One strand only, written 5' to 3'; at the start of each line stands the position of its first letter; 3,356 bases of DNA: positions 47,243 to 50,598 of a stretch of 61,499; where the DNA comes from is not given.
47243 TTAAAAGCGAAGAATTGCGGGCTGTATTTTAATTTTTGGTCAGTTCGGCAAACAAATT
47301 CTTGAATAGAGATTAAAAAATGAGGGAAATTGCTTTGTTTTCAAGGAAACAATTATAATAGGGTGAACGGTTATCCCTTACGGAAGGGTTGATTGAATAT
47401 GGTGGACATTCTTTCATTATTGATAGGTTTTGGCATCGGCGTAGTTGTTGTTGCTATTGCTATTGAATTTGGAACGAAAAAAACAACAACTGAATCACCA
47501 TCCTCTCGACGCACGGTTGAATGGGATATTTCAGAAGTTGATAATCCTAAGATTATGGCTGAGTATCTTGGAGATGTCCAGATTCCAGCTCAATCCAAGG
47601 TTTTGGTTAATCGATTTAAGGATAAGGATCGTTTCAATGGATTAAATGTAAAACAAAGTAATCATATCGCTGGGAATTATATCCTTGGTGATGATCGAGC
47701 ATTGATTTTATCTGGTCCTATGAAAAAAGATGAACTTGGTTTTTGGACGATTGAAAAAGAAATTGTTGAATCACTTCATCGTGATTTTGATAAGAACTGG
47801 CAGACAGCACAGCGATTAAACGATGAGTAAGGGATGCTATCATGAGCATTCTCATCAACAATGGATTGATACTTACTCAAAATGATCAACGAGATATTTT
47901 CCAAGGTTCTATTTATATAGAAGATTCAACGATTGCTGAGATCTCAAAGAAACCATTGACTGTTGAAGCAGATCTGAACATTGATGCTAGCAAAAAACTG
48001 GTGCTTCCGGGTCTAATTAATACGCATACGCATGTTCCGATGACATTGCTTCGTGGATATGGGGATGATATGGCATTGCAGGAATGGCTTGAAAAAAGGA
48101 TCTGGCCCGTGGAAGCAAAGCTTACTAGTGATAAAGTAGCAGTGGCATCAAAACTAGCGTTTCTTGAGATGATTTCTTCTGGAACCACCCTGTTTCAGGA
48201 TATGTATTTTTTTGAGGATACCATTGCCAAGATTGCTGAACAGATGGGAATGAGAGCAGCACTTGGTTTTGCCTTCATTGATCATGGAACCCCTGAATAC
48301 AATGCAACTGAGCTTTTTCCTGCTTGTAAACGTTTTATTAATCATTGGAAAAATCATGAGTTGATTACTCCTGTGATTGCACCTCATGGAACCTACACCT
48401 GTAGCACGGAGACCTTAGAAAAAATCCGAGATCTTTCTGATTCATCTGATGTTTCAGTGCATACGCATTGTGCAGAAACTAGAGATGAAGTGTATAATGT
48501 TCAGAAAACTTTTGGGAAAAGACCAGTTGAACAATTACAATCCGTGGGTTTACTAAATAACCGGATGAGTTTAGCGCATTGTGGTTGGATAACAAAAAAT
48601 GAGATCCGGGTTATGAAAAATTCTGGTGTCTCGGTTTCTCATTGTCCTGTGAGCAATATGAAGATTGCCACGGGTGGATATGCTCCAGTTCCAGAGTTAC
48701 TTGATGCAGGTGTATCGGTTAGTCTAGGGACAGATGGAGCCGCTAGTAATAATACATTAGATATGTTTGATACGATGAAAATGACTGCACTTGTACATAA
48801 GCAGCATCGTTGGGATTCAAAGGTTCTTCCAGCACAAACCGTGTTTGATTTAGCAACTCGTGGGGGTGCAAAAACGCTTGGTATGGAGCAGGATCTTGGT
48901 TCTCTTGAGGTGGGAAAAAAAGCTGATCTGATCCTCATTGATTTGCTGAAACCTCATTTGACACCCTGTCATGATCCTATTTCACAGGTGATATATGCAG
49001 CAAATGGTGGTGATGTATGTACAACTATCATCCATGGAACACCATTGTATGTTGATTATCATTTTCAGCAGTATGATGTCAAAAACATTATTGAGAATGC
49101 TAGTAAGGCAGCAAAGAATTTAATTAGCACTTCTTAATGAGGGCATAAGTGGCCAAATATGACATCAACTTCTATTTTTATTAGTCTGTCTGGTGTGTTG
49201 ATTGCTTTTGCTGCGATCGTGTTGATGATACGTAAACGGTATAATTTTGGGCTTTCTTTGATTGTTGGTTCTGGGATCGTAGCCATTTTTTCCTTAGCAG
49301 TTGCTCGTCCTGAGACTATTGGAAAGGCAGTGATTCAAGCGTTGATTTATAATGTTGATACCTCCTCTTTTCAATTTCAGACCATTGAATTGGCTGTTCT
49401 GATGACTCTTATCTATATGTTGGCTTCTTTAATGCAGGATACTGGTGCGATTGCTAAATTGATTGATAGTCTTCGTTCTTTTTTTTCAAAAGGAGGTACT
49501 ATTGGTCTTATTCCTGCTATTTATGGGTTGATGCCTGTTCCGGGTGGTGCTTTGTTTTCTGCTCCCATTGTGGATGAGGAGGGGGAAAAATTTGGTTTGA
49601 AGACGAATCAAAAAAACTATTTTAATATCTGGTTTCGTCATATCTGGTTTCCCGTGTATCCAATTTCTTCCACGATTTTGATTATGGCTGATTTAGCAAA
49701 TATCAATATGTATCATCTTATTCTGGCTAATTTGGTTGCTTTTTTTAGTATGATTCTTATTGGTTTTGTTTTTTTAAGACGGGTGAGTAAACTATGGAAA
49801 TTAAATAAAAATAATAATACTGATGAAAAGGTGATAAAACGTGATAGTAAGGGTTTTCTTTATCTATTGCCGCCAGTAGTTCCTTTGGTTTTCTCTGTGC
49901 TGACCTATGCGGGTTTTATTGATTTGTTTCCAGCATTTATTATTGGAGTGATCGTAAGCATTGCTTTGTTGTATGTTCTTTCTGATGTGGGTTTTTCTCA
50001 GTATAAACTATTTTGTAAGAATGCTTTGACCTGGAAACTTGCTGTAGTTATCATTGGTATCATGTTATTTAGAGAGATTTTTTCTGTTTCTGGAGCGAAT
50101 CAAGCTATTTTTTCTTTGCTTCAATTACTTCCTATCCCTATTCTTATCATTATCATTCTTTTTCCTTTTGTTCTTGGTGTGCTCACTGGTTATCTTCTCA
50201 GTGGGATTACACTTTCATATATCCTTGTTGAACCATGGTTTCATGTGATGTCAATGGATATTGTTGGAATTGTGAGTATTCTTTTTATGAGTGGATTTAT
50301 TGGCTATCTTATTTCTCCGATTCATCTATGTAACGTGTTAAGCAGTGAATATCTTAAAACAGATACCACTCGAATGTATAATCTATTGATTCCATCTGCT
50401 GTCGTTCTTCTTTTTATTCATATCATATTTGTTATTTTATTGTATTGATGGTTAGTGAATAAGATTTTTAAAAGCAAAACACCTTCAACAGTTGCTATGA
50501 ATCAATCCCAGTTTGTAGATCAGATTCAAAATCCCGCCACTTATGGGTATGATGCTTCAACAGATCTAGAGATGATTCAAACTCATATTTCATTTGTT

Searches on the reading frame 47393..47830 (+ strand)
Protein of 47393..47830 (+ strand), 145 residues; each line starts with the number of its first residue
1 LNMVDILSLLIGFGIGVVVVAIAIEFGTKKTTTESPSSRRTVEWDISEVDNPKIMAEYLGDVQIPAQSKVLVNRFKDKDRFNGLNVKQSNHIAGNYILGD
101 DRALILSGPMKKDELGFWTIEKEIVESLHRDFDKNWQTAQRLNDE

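Call 89: search_protein_families(library=pfam, proteins=[window:47393-47830:+], max_evalue=0.01)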
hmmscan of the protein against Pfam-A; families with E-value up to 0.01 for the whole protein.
window:47393-47830:+ (145 aa): 1 family
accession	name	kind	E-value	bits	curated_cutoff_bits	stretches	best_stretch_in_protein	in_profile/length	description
PF24217.1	DUF7436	-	0.0099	16.3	34.2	0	79-142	86-153/153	Family of unknown function (DUF7436)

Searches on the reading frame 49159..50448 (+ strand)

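Call 89: search_protein_families(library=pfam, proteins=[window:49159-50448:+], max_evalue=0.01)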
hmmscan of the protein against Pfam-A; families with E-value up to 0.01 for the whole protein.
window:49159-50448:+ (429 aa): 1 family
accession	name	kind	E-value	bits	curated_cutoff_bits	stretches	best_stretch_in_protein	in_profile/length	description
PF04165.18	DUF401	-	2.7e-34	119.6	24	1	13-424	5-390/393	Protein of unknown function (DUF401)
